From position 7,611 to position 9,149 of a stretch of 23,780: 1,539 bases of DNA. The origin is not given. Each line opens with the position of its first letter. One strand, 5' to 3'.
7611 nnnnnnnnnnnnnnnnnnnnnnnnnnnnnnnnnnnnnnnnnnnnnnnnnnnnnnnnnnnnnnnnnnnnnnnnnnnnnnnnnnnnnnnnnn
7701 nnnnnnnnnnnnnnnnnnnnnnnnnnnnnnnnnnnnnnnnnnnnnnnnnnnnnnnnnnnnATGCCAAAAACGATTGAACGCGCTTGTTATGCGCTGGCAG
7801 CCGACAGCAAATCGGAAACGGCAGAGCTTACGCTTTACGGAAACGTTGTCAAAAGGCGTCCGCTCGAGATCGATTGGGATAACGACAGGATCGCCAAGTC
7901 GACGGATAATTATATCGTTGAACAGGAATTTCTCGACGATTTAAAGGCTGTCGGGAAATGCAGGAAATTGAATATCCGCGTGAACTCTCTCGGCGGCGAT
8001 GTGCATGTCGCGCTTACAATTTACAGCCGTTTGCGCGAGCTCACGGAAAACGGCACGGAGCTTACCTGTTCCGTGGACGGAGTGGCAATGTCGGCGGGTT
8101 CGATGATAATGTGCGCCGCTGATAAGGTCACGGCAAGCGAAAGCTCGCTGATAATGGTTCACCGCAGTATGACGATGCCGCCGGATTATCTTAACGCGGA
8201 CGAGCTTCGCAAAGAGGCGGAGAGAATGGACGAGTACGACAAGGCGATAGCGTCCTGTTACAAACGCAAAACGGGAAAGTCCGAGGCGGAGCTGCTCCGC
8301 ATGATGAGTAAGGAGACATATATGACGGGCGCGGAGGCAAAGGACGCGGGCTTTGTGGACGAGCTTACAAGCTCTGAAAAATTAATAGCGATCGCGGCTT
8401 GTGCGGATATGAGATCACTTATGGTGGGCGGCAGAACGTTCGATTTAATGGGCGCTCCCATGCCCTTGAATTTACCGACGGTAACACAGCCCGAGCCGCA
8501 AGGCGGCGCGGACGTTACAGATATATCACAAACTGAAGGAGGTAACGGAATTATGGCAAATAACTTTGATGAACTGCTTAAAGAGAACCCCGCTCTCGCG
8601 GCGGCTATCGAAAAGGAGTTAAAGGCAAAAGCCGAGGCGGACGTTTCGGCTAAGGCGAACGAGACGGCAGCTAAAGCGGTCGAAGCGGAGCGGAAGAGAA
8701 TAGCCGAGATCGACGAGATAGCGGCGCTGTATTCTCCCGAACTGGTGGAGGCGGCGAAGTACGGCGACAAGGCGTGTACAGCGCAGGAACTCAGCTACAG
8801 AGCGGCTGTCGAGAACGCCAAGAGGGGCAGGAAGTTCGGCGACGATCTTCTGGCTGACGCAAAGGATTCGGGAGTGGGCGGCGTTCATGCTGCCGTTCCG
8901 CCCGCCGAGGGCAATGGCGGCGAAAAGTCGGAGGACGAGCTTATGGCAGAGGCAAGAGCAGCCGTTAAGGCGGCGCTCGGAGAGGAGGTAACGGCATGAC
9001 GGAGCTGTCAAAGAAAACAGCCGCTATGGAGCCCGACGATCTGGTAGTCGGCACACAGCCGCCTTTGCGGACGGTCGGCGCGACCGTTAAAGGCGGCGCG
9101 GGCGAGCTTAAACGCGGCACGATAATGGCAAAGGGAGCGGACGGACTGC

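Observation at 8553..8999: Internal in-frame start with a strong RBS inside the protease gene (lambda C/Nu3-like nested scaffold)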

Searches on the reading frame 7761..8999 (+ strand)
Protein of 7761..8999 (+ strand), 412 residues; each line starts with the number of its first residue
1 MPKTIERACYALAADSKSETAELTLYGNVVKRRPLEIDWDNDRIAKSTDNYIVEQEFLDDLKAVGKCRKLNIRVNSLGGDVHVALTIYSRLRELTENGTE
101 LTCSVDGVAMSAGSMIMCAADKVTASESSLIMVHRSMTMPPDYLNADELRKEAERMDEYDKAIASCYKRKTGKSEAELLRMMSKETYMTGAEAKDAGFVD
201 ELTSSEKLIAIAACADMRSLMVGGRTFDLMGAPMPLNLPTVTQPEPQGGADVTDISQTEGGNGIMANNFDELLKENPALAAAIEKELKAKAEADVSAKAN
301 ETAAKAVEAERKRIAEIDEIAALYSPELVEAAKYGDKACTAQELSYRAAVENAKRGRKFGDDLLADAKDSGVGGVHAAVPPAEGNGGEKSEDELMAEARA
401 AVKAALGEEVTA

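Call 5: search_protein_families(library=pfam, proteins=[window:7761-8999:+], max_evalue=0.01)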
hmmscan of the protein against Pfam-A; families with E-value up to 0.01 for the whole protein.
window:7761-8999:+ (412 aa): 5 families
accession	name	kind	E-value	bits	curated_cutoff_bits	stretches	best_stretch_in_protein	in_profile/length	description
PF00574.28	CLP_protease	-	4.5e-23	82.5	20.2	1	44-204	25-180/182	Clp protease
PF01343.23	Peptidase_S49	-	0.00041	20.8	24.9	0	97-138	5-46/154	Peptidase family S49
PF25145.1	NfeD1b_N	-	0.004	17.2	40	0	72-129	36-90/189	NfeD1b, N-terminal domain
PF20467.3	MmeI_C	-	0.006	17.2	27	0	127-182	25-71/83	MmeI, C-terminal domain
PF00378.25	ECH_1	-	0.0077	16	27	0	165-210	138-181/251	Enoyl-CoA hydratase/isomerase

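Call 6: search_protein_families(library=phrogs, proteins=[window:7761-8999:+], max_evalue=0.001)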
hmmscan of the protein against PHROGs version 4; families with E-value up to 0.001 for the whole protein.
window:7761-8999:+ (412 aa): 12 families
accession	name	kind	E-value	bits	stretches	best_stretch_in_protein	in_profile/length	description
phrog_53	-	head and packaging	1.2e-46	161.1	1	17-403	73-456/583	head maturation protease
phrog_94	-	head and packaging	1.9e-44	154.2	1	10-236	71-281/622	head maturation protease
phrog_133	-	head and packaging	6.6e-41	141.7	1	9-343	9-286/668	head maturation protease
phrog_3348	-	unknown function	1.5e-39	137.4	1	55-215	54-210/386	-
phrog_2976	-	head and packaging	1.8e-36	127.7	1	44-362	29-323/394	head maturation protease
phrog_1684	-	head and packaging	1.1e-29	104.8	1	61-207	67-207/284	head maturation protease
phrog_20705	-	head and packaging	1.4e-10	41.1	1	68-202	211-345/690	virion structural protein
phrog_1827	-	other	3.5e-09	37.3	1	56-194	41-174/202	ATP-dependent protease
phrog_13984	-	unknown function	5.2e-09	37.3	1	55-131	48-121/123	-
phrog_11747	-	unknown function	9.3e-07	29.3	1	54-129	49-122/290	-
phrog_23753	-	head and packaging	1.1e-06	29.4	1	50-205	26-174/298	head maturation protease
phrog_33547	-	unknown function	9.2e-05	22.6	1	70-201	32-157/357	-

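Call 8: find_homologous_proteins(query=window:7761-8999:+, max_evalue=1e-10)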
Query window:7761-8999:+ (412 aa): 1146 proteins with E <= 1e-10 among 8000 candidates; the best 120 are listed.
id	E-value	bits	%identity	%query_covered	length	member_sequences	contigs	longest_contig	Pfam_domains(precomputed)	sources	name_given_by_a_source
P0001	8.7e-254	859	97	100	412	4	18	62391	PF00574.29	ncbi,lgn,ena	-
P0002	2.8e-200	683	78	99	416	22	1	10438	PF00574.29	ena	-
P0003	3.3e-200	683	79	99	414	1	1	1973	PF00574.29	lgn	-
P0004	1.2e-199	681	79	99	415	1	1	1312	PF00574.29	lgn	-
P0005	4.0e-198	676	77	100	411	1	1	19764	PF00574.29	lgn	-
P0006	6.4e-198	675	77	100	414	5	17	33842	PF00574.29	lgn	-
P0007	3.9e-197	673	78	99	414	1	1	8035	PF00574.29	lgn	-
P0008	4.2e-197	673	78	99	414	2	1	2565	PF00574.29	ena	-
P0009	8.2e-192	655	76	99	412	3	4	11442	PF00574.29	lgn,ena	-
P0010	1.7e-191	654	75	99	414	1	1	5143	PF00574.29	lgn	-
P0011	1.4e-187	641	78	93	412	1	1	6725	PF00574.29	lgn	-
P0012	1.8e-184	631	73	99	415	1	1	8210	PF00574.29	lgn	-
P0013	4.9e-183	626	73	99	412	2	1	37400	PF00574.29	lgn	-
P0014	2.2e-182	624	73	99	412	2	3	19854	PF00574.29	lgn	-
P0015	3.8e-163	561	68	96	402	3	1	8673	PF00574.29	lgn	-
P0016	5.9e-162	557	68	94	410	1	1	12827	PF00574.29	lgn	-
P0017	1.3e-154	533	68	92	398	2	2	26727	PF00574.29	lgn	-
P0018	2.6e-154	532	68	92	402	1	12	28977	PF00574.29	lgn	-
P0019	2.2e-141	489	62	98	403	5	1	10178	PF00574.29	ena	-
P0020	6.9e-138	478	81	64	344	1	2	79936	PF00574.29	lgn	-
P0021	1.4e-133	464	60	97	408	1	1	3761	PF00574.29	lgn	-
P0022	1.6e-130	454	61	91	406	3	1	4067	PF00574.29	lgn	-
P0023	9.0e-128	445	56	92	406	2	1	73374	PF00574.29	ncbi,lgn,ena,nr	ncbi:MAG: Clp protease ClpP [Ruminococcaceae bacterium]|nr:Clp protease ClpP [Oscillospiraceae bacte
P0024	2.1e-124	433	56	92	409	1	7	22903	PF00574.29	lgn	-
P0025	6.6e-124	432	54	96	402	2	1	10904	PF00574.29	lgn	-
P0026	5.1e-119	416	54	97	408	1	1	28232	PF00574.29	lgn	-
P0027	4.5e-118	413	54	98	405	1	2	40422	PF00574.29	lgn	-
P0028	6.7e-118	412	54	98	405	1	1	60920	PF00574.29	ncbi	-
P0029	8.3e-117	408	53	98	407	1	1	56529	PF00574.29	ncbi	-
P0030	8.7e-117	408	53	98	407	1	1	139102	PF00574.29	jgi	-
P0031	1.9e-115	404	54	97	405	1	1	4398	PF00574.29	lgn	-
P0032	5.5e-114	399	51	96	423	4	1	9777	PF00574.29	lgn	-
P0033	2.3e-113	397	51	97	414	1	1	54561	PF00574.29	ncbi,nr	ncbi:MAG: Clp protease ClpP [Lachnospiraceae bacterium]|nr:Clp protease ClpP [Lachnospiraceae bacter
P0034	3.7e-113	397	51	91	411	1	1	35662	PF00574.29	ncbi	-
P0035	3.7e-113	396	49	98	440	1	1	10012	PF00574.29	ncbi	-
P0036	5.7e-113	396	51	93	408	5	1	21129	PF00574.29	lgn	-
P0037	1.6e-112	394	52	96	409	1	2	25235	PF00574.29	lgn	-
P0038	1.8e-112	394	53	97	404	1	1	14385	PF00574.29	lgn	-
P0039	1.4e-110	388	50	92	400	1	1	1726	PF00574.29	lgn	-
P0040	2.7e-109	384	50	99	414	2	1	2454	PF00574.29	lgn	-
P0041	4.3e-109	383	50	99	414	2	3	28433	PF00574.29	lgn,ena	-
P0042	8.3e-109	382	51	90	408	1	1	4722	PF00574.29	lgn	-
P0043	1.5e-108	381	51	90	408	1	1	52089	PF00574.29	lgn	-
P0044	3.4e-106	374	49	94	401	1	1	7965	PF00574.29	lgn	-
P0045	5.2e-106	373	50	92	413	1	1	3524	PF00574.29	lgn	-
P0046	6.3e-106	373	49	98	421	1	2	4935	PF00574.29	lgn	-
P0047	7.2e-106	373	51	87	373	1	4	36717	PF00574.29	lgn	-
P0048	8.1e-106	372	48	98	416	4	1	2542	PF00574.29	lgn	-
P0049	9.6e-106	372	60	73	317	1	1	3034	PF00574.29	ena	-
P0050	4.8e-105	370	49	94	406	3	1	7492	PF00574.29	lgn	-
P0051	8.6e-105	369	48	98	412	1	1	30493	PF00574.29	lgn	-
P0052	8.6e-105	369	50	99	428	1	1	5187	PF00574.29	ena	-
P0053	2.3e-104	368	49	94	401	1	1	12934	PF00574.29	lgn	-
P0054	5.0e-104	366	49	92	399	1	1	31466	PF00574.29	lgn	-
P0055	6.2e-104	366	48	97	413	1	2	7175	PF00574.29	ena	-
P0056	9.1e-104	366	48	99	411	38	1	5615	PF00574.29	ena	-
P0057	1.4e-103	365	50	99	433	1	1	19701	PF00574.29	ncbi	-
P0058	2.0e-103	364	50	94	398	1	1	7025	PF00574.29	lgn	-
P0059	2.4e-102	361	49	90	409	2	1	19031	PF00574.29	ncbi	-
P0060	3.5e-102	360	51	91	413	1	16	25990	PF00574.29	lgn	-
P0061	7.5e-102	359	49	99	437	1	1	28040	PF00574.29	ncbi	-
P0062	2.2e-100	354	48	98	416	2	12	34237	PF00574.29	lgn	-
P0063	2.2e-100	354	47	99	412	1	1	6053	PF00574.29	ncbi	-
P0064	4.4e-100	353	48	97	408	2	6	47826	PF00574.29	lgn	-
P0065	5.0e-100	353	52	93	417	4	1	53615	PF00574.29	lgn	-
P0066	5.7e-100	353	49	98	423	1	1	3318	PF00574.29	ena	-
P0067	7.4e-100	353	46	94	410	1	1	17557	PF00574.29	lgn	-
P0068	9.9e-100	352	48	99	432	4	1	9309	PF00574.29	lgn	-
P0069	2.8e-98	348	46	93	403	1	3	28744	PF00574.29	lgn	-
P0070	3.0e-98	347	46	97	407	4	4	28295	PF00574.29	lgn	-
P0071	7.7e-97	343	47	91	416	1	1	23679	PF00574.29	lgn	-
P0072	2.3e-96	341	48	92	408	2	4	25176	PF00574.29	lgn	-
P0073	9.0e-96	339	50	92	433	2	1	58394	PF00574.29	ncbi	-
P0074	9.5e-96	339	46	99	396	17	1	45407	PF00574.29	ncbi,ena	-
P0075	2.3e-95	338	45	91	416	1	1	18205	PF00574.29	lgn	-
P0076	3.0e-95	338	45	97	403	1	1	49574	PF00574.29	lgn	-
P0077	3.8e-95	337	48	93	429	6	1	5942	PF00574.29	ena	-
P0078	4.3e-95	337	45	96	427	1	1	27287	PF00574.29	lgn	-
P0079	6.4e-95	336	48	92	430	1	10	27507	PF00574.29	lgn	-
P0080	8.4e-95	336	47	90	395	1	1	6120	PF00574.29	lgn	-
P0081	1.4e-94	335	47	98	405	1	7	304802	PF00574.29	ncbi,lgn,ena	-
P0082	2.0e-94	335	48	99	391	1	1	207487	PF00574.29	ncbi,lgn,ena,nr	ncbi:MAG: Clp protease ClpP [Oscillospiraceae bacterium]|nr:Clp protease ClpP [Oscillospiraceae bact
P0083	2.6e-94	334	47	99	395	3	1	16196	PF00574.29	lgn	-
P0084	5.3e-94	333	48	95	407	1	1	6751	PF00574.29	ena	-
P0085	6.9e-94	333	48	95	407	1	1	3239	PF00574.29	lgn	-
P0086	1.1e-93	332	48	96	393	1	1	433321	PF00574.29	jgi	-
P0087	1.5e-93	332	48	99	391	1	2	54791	PF00574.29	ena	-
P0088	1.5e-93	332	48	95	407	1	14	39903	PF00574.29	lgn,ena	-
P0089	2.0e-93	332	48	95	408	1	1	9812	PF00574.29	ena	-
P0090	2.0e-93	332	48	95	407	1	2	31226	PF00574.29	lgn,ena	-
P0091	2.4e-93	331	48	95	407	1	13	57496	PF00574.29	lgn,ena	-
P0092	2.5e-93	331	48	95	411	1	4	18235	PF00574.29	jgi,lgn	-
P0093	2.6e-93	331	48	95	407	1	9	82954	PF00574.29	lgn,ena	-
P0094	2.7e-93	331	48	95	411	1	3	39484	PF00574.29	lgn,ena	-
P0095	2.9e-93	331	48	95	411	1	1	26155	PF00574.29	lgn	-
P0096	3.2e-93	331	48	95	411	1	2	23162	PF00574.29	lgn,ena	-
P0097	3.5e-93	331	44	90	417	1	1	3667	PF00574.29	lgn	-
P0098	4.4e-93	330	48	95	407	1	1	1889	PF00574.29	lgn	-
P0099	4.4e-93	330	46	92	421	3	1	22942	PF00574.29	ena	-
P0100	4.4e-93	330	48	95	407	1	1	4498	PF00574.29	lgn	-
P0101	4.9e-93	330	48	98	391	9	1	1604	PF00574.29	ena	-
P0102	5.0e-93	330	47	95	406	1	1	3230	PF00574.29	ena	-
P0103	1.3e-92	329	48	95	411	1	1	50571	PF00574.29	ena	-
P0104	1.8e-92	328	45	90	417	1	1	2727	PF00574.29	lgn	-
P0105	3.7e-92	327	44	99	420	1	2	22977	PF00574.29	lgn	-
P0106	6.0e-92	327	48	99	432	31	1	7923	PF00574.29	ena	-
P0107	6.3e-92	327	44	99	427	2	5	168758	PF00574.29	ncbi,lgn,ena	-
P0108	6.7e-92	327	47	99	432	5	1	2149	PF00574.29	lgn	-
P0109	8.1e-92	326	46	96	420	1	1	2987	PF00574.29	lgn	-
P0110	8.1e-92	326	47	95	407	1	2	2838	PF00574.29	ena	-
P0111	9.4e-92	326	46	99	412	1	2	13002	PF00574.29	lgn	-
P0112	3.3e-91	324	46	99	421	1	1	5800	PF00574.29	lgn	-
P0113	3.9e-91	324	47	98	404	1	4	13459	PF00574.29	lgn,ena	-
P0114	5.4e-91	324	48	95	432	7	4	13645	PF00574.29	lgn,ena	-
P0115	1.1e-90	323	46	90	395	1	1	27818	PF00574.29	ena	-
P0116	1.1e-90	323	46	99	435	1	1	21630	PF00574.29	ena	-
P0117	1.1e-90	322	46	98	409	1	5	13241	PF00574.29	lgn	-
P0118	1.3e-90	322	47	95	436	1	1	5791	PF00574.29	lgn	-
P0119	1.4e-90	322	47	95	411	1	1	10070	PF00574.29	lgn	-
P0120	1.7e-90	322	48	99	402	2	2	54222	PF00574.29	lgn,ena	-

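Call 9: search_dna_similar(query=window:7761-8999:+, collection=phages, mode=protein, max_rows=40)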
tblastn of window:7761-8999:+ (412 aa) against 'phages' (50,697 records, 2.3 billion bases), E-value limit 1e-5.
Records with a match: 1237; places in all: 1237; records where one place covers at least 80% of the query: 19.
Best place of each record, by identity: <60% 1237.
By first word of the organism name: Streptococcus 421; Vibrio 125; Mycobacterium 115; Gordonia 110; Pseudomonas 70; Clostridium 28; Bacteriophage 26; Escherichia 24; Bacillus 22; Lactobacillus 19; and 79 more.
By host as written in the record: - 170; Streptococcus thermophilus 130; Gordonia terrae 3612 88; Mycobacterium smegmatis mc2 155 68; Pseudomonas aeruginosa 34; Mycobacterium smegmatis mc#155 21; Escherichia coli 19; Streptococcus suis 11; and 425 more.
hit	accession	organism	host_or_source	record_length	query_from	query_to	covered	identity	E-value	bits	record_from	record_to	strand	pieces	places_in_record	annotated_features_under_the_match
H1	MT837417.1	Bacteriophage sp.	human fecal samples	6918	4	409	99%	42.3%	1e-76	264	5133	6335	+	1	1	record has no annotation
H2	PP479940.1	Faecalibacterium phage Pioen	Faecalibacterium sp. HTF-238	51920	4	390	94%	41.0%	1e-78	270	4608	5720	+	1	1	hypothetical protein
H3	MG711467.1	Faecalibacterium phage FP_Taranis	Faecalibacterium prausnitzii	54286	4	390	94%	41.0%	1e-78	270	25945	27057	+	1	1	Clp protease-like protein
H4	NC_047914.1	Faecalibacterium phage FP_Taranis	Faecalibacterium prausnitzii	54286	4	390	94%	41.0%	1e-78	270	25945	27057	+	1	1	head maturation protease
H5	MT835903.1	Bacteriophage sp.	human fecal samples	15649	4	390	94%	40.7%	8e-78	268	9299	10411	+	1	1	record has no annotation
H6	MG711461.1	Faecalibacterium phage FP_Lagaffe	Faecalibacterium prausnitzii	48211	14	404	95%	34.3%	2e-47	179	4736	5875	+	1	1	Clp protease-like protein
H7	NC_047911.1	Faecalibacterium phage FP_Lagaffe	Faecalibacterium prausnitzii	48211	14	404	95%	34.3%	2e-47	179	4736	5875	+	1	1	head maturation protease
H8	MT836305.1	Bacteriophage sp.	human fecal samples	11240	14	398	93%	33.8%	4e-36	146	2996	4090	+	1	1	record has no annotation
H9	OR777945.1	Phage nd4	-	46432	22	398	92%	33.9%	1e-35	145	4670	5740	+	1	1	head-tail preconnector protease C / head, scaffolding domain Nu3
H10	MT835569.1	Bacteriophage sp.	human fecal samples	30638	20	403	93%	31.9%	6e-37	149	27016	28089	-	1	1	record has no annotation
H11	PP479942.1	Faecalibacterium phage Lelie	Faecalibacterium sp. L2-61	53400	20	403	93%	31.9%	6e-37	149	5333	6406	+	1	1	hypothetical protein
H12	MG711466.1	Faecalibacterium phage FP_Toutatis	Faecalibacterium prausnitzii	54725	20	403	93%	31.9%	6e-37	149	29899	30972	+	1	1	capsid assembly protease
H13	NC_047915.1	Faecalibacterium phage FP_Toutatis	Faecalibacterium prausnitzii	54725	20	403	93%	31.9%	6e-37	149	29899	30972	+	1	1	head maturation protease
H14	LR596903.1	Roseburia phage Shimadzu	-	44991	15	375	88%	33.0%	2e-32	135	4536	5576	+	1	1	orf05: Clp protease-like scafolding protein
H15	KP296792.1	Bacteriophage Lily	Paenibacillus larvae ATCC 9545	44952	22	400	92%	30.9%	1e-31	133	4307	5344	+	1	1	Clp protease-like protein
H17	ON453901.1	Clostridium phage Saumur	Enterocloster clostridioformis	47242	10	378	90%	27.7%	1e-20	100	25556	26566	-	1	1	head maturation protease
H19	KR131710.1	Fusobacterium phage Funu1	Fusobacterium nucleatum 7_1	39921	1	375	91%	25.1%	2e-20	100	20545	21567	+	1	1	protease | portal protein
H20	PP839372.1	Vibrio phage vB_VpaM_R20L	Vibrio sp.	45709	69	393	79%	28.4%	1e-22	106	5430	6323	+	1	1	Clp protease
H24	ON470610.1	Escherichia phage vB_EcoM-473R2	Escherichia coli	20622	70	357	70%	31.6%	9e-20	98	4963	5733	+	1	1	head-tail preconnector protease C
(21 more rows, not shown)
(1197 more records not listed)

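Call 12: find_related_loci(query=A1, collection=genome_contigs, flank=3000)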
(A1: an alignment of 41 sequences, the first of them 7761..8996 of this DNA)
Query A1 (412 aa) in genome_contigs; peptide patterns used: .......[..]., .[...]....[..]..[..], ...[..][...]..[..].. (x = any residue, [..] = any of these).
376 stretches matched a pattern; 246 encode a relative of the query (tblastn E <= 1e-3); the best 80 are kept; 80 distinct loci.
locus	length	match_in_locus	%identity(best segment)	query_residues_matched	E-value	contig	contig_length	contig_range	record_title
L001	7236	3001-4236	97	1-412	0e+0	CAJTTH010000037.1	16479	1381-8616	MAG TPA_asm: uncultured Oscillospiraceae bacterium isolate MGBC113373 genome assembly, contig: MGBC113373.37, whole geno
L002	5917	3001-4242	78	1-411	0e+0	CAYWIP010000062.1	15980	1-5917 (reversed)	MAG TPA_asm: uncultured Ruminococcus sp. isolate SRP287540_co1_257 genome assembly, contig: NODE_3859_length_15980_cov_1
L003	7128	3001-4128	56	1-377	1e-133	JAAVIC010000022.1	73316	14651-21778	MAG: Oscillospiraceae bacterium isolate Mgla_MAG_34-bin_10 c_000000066508, whole genome shotgun sequence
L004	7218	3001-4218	49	7-410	5e-119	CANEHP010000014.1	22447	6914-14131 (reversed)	MAG TPA_asm: uncultured Clostridia bacterium isolate SRR18439535_bin.34_metawrap_v1.3_MAG genome assembly, contig: NODE.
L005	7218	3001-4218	50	7-409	2e-113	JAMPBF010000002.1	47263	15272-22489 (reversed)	MAG: Bacillota bacterium isolate NALB_7821a_28 Scaffold_#2__SCF_002___47263_bp, whole genome shotgun sequence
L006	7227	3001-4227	50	6-408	2e-112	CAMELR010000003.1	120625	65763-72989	MAG: uncultured Clostridia bacterium isolate SRR11489750_bin.39_metaWRAP_v1.3_MAG genome assembly, contig: ERZ11466814.5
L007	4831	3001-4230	50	7-409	1e-111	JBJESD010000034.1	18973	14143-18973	MAG: Oscillospiraceae bacterium isolate LOHA21_bin.003 NODE_1396_length_18973_cov_6.815625, whole genome shotgun sequenc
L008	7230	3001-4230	50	6-409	1e-110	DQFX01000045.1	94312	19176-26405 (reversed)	MAG TPA_asm: Oscillospiraceae bacterium isolate UBA10671 contig_2223, whole genome shotgun sequence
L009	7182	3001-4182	48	1-409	2e-109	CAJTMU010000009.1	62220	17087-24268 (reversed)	MAG TPA_asm: uncultured Oscillospiraceae bacterium isolate MGBC102041 genome assembly, contig: MGBC102041.9, whole genom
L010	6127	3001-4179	47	1-408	2e-105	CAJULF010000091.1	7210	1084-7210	MAG TPA_asm: uncultured Oscillospiraceae bacterium isolate MGBC143865 genome assembly, contig: MGBC143865.91, whole geno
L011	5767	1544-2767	47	1-393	8e-105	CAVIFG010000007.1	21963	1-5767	Escherichia coli isolate H07653-L1_cleanbin_000008 genome assembly, contig: Spades_H07653-L1_contig_916, whole genome sh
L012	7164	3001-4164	48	1-407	2e-104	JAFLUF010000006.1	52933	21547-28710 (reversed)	MAG: Oscillospiraceae bacterium isolate HAN072 Seq6, whole genome shotgun sequence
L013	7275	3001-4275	44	1-408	4e-103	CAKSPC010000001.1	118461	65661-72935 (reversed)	MAG: uncultured Oscillospiraceae bacterium isolate REFINED_METABAT215_TOP10_CONTIGS_1500_ASSEMBLY_K77_MERGED__Hadza_MoBi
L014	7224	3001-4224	48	1-406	6e-103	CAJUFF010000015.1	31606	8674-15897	MAG TPA_asm: uncultured Ruminiclostridium sp. isolate MGBC129722 genome assembly, contig: MGBC129722.15, whole genome sh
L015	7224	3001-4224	47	1-406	5e-102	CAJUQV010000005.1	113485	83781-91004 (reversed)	MAG TPA_asm: uncultured Ruminiclostridium sp. isolate MGBC147835 genome assembly, contig: MGBC147835.5, whole genome sho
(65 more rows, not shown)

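Call 13: find_related_loci(query=A1, collection=viral_contigs, flank=3000)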
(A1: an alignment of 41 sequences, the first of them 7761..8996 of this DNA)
Query A1 (412 aa) in viral_contigs; peptide patterns used: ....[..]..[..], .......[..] (x = any residue, [..] = any of these).
531 stretches matched a pattern; 492 encode a relative of the query (tblastn E <= 1e-3); the best 80 are kept; 80 distinct loci.
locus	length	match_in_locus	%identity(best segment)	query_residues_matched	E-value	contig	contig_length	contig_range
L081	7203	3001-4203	53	1-404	8e-125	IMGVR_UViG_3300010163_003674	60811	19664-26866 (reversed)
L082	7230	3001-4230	50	6-409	6e-114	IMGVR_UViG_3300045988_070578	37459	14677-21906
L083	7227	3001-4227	50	6-408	4e-113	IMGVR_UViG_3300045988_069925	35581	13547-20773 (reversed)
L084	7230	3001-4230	49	6-409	4e-113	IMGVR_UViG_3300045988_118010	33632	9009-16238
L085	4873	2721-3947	50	6-408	2e-113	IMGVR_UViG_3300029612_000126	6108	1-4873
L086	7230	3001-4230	49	6-409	8e-113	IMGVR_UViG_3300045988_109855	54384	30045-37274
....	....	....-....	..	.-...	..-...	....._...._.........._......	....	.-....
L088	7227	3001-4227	49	6-409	2e-112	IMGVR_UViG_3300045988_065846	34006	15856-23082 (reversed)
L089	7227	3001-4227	50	6-408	2e-112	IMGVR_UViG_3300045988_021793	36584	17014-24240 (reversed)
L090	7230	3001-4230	50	6-409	2e-112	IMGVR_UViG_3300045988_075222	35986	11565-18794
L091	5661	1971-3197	50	6-408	1e-112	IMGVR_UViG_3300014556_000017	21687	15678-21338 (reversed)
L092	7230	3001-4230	50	6-409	3e-112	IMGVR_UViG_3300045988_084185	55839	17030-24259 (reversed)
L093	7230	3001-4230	50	6-409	2e-112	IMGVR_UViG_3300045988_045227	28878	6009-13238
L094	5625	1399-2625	50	6-408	1e-112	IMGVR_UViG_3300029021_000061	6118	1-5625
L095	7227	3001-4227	50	6-408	2e-112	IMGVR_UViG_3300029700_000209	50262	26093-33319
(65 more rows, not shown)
